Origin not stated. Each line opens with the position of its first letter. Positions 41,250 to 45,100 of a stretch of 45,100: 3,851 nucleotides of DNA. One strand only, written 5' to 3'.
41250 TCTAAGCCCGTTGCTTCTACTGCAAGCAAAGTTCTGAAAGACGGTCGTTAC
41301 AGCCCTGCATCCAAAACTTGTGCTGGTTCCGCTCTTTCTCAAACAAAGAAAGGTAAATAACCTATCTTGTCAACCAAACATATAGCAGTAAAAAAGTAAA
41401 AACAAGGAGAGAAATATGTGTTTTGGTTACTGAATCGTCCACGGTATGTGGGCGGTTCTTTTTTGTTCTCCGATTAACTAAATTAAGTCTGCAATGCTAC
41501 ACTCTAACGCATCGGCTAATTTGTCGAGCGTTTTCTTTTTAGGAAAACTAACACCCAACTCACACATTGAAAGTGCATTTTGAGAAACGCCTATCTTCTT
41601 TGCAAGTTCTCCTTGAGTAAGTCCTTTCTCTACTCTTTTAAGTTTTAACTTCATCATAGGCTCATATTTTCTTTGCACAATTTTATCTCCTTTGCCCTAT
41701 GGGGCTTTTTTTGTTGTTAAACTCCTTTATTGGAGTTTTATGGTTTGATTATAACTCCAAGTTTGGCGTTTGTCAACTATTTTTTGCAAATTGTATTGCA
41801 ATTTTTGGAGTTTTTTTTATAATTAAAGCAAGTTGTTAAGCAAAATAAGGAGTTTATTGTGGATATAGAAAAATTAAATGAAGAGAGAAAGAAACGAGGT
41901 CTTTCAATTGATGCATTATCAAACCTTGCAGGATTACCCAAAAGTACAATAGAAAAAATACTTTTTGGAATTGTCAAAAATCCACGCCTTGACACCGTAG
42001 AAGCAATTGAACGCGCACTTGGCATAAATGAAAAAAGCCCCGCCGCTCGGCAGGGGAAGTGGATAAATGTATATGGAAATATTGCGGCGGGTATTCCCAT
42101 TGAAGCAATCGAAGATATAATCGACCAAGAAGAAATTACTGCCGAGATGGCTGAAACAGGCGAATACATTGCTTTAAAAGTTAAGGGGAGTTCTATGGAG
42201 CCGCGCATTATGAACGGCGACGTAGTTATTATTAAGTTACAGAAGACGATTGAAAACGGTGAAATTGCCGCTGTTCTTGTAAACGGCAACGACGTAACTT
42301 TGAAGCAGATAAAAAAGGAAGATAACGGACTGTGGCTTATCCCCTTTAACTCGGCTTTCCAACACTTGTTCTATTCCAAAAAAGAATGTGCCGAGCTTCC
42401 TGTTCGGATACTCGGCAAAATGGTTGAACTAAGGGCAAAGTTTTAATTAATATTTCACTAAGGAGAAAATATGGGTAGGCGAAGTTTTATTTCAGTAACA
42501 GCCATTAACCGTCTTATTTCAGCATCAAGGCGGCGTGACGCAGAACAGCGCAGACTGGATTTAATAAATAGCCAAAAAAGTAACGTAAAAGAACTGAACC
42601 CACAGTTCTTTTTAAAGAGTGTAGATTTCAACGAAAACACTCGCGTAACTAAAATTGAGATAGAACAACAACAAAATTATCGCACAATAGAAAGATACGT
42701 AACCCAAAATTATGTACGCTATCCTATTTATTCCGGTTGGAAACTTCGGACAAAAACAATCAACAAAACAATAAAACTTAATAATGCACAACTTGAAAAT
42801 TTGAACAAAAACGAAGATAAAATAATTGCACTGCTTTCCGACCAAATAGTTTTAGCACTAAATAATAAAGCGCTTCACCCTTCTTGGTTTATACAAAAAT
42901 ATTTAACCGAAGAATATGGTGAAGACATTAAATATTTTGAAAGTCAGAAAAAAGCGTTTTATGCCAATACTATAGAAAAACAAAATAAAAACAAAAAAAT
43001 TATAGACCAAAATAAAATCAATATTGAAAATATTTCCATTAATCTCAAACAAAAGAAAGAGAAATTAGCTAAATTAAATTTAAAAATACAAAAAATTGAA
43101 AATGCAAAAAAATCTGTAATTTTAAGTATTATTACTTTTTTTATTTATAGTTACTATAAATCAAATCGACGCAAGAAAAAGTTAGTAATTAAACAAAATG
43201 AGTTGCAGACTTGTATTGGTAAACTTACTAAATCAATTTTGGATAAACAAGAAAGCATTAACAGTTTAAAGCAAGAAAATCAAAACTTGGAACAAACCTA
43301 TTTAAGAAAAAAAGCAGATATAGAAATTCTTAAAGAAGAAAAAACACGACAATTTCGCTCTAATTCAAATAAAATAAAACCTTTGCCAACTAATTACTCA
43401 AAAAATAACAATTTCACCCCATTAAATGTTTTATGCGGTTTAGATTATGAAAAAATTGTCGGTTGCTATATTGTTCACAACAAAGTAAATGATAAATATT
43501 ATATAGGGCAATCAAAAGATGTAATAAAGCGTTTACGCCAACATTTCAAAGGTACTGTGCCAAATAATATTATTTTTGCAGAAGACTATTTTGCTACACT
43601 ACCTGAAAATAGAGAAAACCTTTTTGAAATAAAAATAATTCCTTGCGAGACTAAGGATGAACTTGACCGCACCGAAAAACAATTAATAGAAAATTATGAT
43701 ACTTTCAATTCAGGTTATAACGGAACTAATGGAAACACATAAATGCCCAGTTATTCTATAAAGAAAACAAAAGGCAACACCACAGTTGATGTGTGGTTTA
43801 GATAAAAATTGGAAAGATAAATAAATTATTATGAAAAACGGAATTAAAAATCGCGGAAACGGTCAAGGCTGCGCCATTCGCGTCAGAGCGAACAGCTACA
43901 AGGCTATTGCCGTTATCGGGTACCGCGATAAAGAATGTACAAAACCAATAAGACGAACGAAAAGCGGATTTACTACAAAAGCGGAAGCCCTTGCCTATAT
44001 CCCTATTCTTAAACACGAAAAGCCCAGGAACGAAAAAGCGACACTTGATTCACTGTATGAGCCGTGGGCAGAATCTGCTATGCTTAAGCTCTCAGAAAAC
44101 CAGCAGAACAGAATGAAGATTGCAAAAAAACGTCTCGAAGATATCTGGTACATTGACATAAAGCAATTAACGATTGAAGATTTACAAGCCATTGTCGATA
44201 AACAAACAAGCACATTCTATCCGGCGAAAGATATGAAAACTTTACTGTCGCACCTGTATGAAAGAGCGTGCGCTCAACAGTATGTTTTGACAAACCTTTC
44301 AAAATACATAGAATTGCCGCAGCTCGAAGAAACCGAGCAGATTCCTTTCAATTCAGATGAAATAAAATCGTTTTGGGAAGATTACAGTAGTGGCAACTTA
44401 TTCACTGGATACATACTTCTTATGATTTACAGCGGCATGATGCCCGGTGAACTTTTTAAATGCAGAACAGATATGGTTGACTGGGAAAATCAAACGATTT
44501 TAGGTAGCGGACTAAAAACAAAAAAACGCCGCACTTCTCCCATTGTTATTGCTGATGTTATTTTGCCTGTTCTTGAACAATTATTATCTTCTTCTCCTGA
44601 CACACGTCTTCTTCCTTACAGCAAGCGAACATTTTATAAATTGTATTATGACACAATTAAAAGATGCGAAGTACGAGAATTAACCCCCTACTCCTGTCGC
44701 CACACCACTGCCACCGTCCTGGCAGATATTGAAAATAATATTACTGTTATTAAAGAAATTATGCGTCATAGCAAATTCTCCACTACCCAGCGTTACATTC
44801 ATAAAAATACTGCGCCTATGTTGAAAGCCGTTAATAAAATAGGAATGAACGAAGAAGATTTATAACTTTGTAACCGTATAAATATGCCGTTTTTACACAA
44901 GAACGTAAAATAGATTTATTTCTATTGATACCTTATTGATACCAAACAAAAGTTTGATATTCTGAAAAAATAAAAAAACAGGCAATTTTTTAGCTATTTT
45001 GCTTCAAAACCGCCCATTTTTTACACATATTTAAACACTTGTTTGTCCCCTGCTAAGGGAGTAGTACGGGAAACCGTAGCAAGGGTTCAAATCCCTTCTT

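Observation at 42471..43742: Rex-position gene: coiled-coil / TM protein fused to a GIY-YIG nuclease, co-transcribed with the repressor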

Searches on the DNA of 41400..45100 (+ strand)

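Call 58: search_dna_similar(query=window:41400-45100:+, collection=phages, mode=distant, max_rows=25)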
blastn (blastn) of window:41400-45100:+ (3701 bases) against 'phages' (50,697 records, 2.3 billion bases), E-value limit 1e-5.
Records with a match: 4; places in all: 4; records where one place covers at least 80% of the query: 0.
Best place of each record, by identity: 80-90% 4.
By first word of the organism name: Lactobacillus 2; Enterococcus 1; Listeria 1.
By host as written in the record: Lactobacillus fermentum 2; Enterococcus faecalis 1; Listeria monocytogenes 1.
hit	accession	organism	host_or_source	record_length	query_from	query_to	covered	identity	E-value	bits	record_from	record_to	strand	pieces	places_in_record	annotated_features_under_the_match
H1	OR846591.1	Enterococcus phage Efs 1-1-1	Enterococcus faecalis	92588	3648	3701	1%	87.0%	1e-7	67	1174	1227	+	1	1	record has no annotation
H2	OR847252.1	Listeria phage LM 4-11-1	Listeria monocytogenes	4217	3648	3701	1%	87.0%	1e-7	67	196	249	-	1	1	record has no annotation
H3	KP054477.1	Lactobacillus phage LfeInf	Lactobacillus fermentum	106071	3648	3697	1%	88.0%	3e-7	64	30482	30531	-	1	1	tRNA-Ser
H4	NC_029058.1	Lactobacillus phage LfeInf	Lactobacillus fermentum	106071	3648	3697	1%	88.0%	3e-7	64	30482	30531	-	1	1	tRNA-Ser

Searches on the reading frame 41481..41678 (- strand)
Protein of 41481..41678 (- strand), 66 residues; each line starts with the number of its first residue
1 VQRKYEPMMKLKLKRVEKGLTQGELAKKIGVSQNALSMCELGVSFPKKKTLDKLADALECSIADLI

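Call 3: search_protein_families(library=pfam, proteins=[window:41481-41678:-], max_evalue=1)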
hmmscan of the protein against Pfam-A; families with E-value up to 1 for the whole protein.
window:41481-41678:- (66 aa): 16 families
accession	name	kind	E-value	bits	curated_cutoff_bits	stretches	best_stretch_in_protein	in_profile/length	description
PF01381.28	HTH_3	-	3e-14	53.2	23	1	11-65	1-55/55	Helix-turn-helix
PF13560.12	HTH_31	-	5e-08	33.6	27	1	11-63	6-59/64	Helix-turn-helix domain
PF13443.12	HTH_26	-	1.6e-07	31.9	22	1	15-66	6-58/63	Cro/C1-type HTH DNA-binding domain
PF12844.13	HTH_19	-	4.1e-07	30.2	30.2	1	10-62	3-55/64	Helix-turn-helix domain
PF04967.18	HTH_10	-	0.0019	18.4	23.1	1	19-37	23-41/53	HTH DNA binding domain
PF08279.18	HTH_11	-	0.003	17.8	25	1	13-35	9-31/55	HTH domain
PF04760.21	IF2_N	-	0.016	15.4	25.3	0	23-36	7-20/53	Translation initiation factor IF-2, N-terminal region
PF04545.22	Sigma70_r4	-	0.018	15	24.1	1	17-34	18-35/50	Sigma-70, region 4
PF13412.12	HTH_24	-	0.021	14.9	21.9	1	19-36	17-34/48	Winged helix-turn-helix DNA-binding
PF12840.13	HTH_20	-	0.037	14.4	27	1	17-37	16-36/51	Helix-turn-helix domain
PF20432.4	Xre-like-HTH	-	0.041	14.6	25.8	0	19-36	23-40/63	Antitoxin Xre-like helix-turn-helix domain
PF12802.13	MarR_2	-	0.044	14.4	27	1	15-37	16-38/61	MarR family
PF01527.26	HTH_Tnp_1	-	0.046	14.4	24.1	1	3-36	5-40/75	Transposase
PF13744.12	HTH_37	-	0.089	13.1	27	1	1-38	13-50/80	Helix-turn-helix domain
PF01047.28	MarR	-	0.11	12.8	24.6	1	18-37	16-35/59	MarR family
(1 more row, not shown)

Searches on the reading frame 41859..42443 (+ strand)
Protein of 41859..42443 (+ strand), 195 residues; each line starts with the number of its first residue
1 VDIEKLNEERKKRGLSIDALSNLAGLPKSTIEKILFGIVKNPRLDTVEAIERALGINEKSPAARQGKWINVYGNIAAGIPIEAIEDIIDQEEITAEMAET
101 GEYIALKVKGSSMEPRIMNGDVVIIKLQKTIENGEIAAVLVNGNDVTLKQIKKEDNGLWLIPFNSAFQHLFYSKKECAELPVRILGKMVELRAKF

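Call 3: search_protein_families(library=pfam, proteins=[window:41859-42443:+], max_evalue=1)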
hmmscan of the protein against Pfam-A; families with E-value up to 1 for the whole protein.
window:41859-42443:+ (195 aa): 11 families
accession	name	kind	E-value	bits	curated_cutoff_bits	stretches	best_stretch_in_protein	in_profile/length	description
PF00717.28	Peptidase_S24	-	3.6e-27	94.8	23.3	1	71-189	2-116/116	Peptidase S24-like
PF01381.28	HTH_3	-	2.7e-09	37.4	23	1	8-57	3-51/55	Helix-turn-helix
PF13443.12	HTH_26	-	7.7e-06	26.5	22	1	5-57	1-53/63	Cro/C1-type HTH DNA-binding domain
PF13560.12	HTH_31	-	1e-05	26.2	27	1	6-56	6-56/64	Helix-turn-helix domain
PF12844.13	HTH_19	-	3.2e-05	24.2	30.2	1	4-59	2-56/64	Helix-turn-helix domain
PF13413.12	HTH_25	-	0.011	15.9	24.6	1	6-34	2-30/62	Helix-turn-helix domain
PF12262.14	Lipase_bact_N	-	0.064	13.1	22.3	1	101-146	70-115/236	Bacterial virulence factor lipase N-terminal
PF02142.27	MGS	-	0.094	13.3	24.1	1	106-142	34-67/94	MGS-like domain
PF10502.14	Peptidase_S26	-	0.094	13.1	22.9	1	106-140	26-64/168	Signal peptidase, peptidase S26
PF13693.12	HTH_35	-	0.12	12.8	25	1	11-35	12-36/75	Winged helix-turn-helix DNA-binding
PF09339.16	HTH_IclR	-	0.14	12.4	22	1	11-32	15-36/52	IclR helix-turn-helix domain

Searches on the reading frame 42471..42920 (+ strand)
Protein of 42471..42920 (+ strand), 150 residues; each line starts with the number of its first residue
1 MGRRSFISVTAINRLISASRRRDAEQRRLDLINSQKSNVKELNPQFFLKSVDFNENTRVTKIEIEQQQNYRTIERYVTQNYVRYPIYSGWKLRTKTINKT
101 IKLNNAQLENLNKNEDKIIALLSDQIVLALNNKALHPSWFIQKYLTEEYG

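Call 39: predict_structure(alignment_id=A3)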
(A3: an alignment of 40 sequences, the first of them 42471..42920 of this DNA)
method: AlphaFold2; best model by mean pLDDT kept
length: 150 residues; sequences in the alignment: 40
mean_pLDDT: 90.8   pTM: 0.68
mean pLDDT of the five models: 90.8, 90.0, 89.9, 89.6, 88.6
residues with pLDDT >= 90: 108; 70-90: 36; 50-70: 5; < 50: 1
segments of 3 or more residues with pLDDT < 50: none
pLDDT, mean of each block of 10 residues (from residue 1): 64 88 88 84 96 95 97 91 91 97 95 95 95 93 94
secondary structure, 60 per line:
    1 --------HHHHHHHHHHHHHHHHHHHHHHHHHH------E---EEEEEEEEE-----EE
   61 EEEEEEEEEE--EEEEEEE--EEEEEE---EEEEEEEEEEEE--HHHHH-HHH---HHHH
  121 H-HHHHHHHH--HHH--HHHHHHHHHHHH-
elements in order: H9-34 E45-53 E59-70 E73-79 E82-87 E91-102 H105-109 H117-121 H123-130 H138-149

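Call 43: fold_search(model_id=the predicted structure, library=pdb)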
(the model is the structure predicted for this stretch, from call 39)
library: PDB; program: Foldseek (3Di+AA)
matches with E <= 10: 1051; with E <= 0.001: 0
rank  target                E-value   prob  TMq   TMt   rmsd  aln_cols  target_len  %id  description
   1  6yft_AA               2.2e-02  0.28  0.18  0.22  11.2        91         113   22  Virus-like particle of Wenzhou levi-like virus 1 (released 2020-09-02)
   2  3aa0_B                6.8e-02  0.82  0.30  0.20  13.7       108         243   14  Crystal structure of Actin Capping Protein in complex with the Cp-binding motif derived from CARMIL (released 2010-08-04)
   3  2n8x_MODEL_1_A        6.8e-02  0.33  0.26  0.24  20.3       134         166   14  Solution structure of LptE from Pseudomonas Aerigunosa (released 2016-05-25)
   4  9y9m_Y                7.7e-02  0.04  0.12  0.07  24.4       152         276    9  Capping protein bound to the barbed end of cofilactin (released 2026-03-04)
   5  1aq3_A                9.9e-02  0.21  0.18  0.20  15.3       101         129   12  BACTERIOPHAGE MS2 CAPSID PROTEIN/RNA COMPLEX (released 1997-12-24)
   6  9b85_N                9.9e-02  0.06  0.12  0.07  23.7       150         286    9  Cryo-EM structure of human dynactin complex bound to Chlamydia effector Dre1 (released 2025-04-16)
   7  9yim_Y                1.1e-01  0.08  0.17  0.11  22.9       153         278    9  Capping protein bound to the barbed end of F-actin (released 2026-03-04)
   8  9y9l_Y                1.1e-01  0.08  0.13  0.08  20.4       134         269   10  CP at the barbed end with one cofilin on second-to-last subunit (released 2026-03-04)
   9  8p94_V                1.1e-01  0.28  0.28  0.18  27.5       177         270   12  Cryo-EM structure of cortactin stabilized Arp2/3-complex nucleated actin branches (released 2024-01-03)
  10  1izn_A                1.1e-01  0.06  0.12  0.08  23.2       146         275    9  Crystal Structure of Actin Filament Capping Protein CapZ (released 2003-04-08)
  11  3aaa_B                1.4e-01  0.63  0.30  0.20  14.1       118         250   14  Crystal Structure of Actin capping protein in complex with V-1 (released 2010-08-04)
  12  5k6l                  1.4e-01  0.57  0.23  0.05  20.1        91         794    8  Structure of a GH3 b-glucosidase from cow rumen metagenome (released 2016-10-05)
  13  2vf9_A                1.4e-01  0.23  0.21  0.23  11.3        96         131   14  Crystal structure of bacteriophage PRR1 (released 2008-09-23)
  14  6yfn_AA               1.4e-01  0.20  0.22  0.22  10.8        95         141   14  Virus-like particle of bacteriophage ESE058 (released 2020-09-02)
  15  6baq_E                1.4e-01  0.16  0.21  0.17  23.1       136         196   13  Mus musculus BPIFA1 (released 2018-05-09)
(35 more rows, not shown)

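Call 60: search_protein_representatives(alignment_id=A3)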
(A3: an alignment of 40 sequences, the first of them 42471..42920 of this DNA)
Query: 40 sequences, 150 profile positions. Proteins with E-value up to 0.001 (for the whole library): 229; up to 1e-10: 193; up to 1e-30: 125. The best 150 are listed.
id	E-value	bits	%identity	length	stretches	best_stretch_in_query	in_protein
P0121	5.4e-68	243.7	-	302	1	1-149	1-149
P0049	1.9e-65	235.4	-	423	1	1-149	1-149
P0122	4.1e-63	227.9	-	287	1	1-149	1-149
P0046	4.5e-62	224.5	-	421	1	7-150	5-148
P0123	5.6e-62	224.2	-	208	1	4-150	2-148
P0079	7.4e-62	223.8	-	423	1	1-149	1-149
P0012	8.0e-61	220.4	-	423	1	1-147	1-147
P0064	8.5e-60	217.1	-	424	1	3-150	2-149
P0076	8.0e-59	213.9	-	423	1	1-150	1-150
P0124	4.8e-58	211.4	-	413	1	4-150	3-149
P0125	1.8e-57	209.5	-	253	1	3-150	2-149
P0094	1.8e-57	209.5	-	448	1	1-147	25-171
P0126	1.2e-56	206.8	-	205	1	1-147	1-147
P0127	3.7e-56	205.3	-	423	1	3-149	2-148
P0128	5.1e-56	204.8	-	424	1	3-150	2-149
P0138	2.2e-52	193.0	-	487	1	1-149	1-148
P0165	3.7e-43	163.1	-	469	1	21-149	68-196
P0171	1.2e-41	158.2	-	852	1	2-149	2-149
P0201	2.3e-36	141.0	-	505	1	34-144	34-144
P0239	4.8e-27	110.8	-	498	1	50-146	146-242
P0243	1.8e-26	108.9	-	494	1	17-148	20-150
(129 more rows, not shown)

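Call 63: search_protein_families(library=pfam, proteins=[P0243, P0138, P0171, P0201, P0165, P0239], max_evalue=0.01)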
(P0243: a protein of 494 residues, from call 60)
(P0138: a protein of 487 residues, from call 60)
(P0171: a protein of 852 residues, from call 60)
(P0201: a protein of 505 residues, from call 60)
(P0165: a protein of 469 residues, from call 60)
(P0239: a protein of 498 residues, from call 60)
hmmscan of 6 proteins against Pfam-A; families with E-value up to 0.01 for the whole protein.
P0243 (494 aa): 0 families

P0138 (487 aa): 1 family
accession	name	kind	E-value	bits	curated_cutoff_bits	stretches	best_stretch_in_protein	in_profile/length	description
PF00515.34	TPR_1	-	0.0084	16.3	27.8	0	441-466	6-31/34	Tetratricopeptide repeat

P0171 (852 aa): 2 families
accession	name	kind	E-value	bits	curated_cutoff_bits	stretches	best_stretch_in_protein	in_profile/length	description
PF00929.31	RNase_T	-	1.1e-07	33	24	1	348-501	1-158/164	Exonuclease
PF04115.18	Ureidogly_lyase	-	0.0061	16.7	23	0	753-843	9-78/162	Ureidoglycolate lyase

P0201 (505 aa): 0 families

P0165 (469 aa): 1 family
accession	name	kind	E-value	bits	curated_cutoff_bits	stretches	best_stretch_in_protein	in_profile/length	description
PF01541.30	GIY-YIG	-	6.7e-10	39.6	22.6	1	378-463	3-78/78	GIY-YIG catalytic domain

P0239 (498 aa): 2 families
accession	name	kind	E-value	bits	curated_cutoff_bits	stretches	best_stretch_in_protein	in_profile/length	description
PF01541.30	GIY-YIG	-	1e-11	45.4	22.6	1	406-492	3-78/78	GIY-YIG catalytic domain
PF03378.21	CAS_CSE1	-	0.0073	15.3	25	1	287-377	295-383/435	CAS/CSE protein, C-terminus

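Call 68: fold_search(model_id=the predicted structure, library=viral)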
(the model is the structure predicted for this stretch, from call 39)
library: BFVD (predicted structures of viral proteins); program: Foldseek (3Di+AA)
matches with E <= 10: 1084; with E <= 0.001: 0
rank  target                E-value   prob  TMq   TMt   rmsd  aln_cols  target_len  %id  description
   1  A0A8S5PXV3            3.6e-03  0.93  0.25  0.26   9.8        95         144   19  Uncharacterized protein [Siphoviridae sp. ctD3x5]
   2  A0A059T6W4            7.1e-03  0.87  0.31  0.07  26.7       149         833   13  PcfJ domain-containing protein [Listeria phage LP-064]
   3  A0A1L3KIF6            1.6e-02  0.38  0.19  0.22  13.9       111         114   13  Uncharacterized protein [Sanxia levi-like virus 1]
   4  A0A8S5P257            1.8e-02  0.80  0.25  0.26  17.9        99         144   13  Uncharacterized protein [Myoviridae sp. ctLnO19]
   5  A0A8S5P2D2            1.8e-02  0.30  0.17  0.16  24.4       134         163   10  Uncharacterized protein [Myoviridae sp. ctLnO19]
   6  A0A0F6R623            3.0e-02  0.41  0.15  0.16  19.0       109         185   19  Uncharacterized protein [Sinorhizobium phage phiM9]
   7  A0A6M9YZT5            3.0e-02  0.23  0.17  0.07  17.3       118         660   14  (no name in the UniProt tables at hand)
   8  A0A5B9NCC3            3.2e-02  0.57  0.24  0.15  17.5       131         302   11  Uncharacterized protein [Aeromonas phage 4_4572]
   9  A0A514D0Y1            3.4e-02  0.25  0.17  0.23  10.5        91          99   12  Capsid protein (Fragment) [Leviviridae sp.]
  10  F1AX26                3.6e-02  0.75  0.26  0.34   5.6        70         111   11  PP94 [Orf virus]
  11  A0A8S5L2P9            4.6e-02  0.20  0.16  0.18   8.8        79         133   20  Coat protein [ssRNA phage Zoerhiza.1_1]
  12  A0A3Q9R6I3            4.6e-02  0.09  0.14  0.16  17.6       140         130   11  (no name in the UniProt tables at hand)
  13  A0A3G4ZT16            4.9e-02  0.13  0.17  0.13  30.1       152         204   10  Uncharacterized protein [Edafosvirus sp.]
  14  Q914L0                6.0e-02  0.82  0.24  0.35  10.6        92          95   11  Uncharacterized protein 20 [Sulfolobus islandicus filamentous virus (isolate Iceland/Hveragerdi)]
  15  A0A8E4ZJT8            6.0e-02  0.30  0.25  0.24  15.8       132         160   10  Uncharacterized protein [Olleya phage Harreka_1]
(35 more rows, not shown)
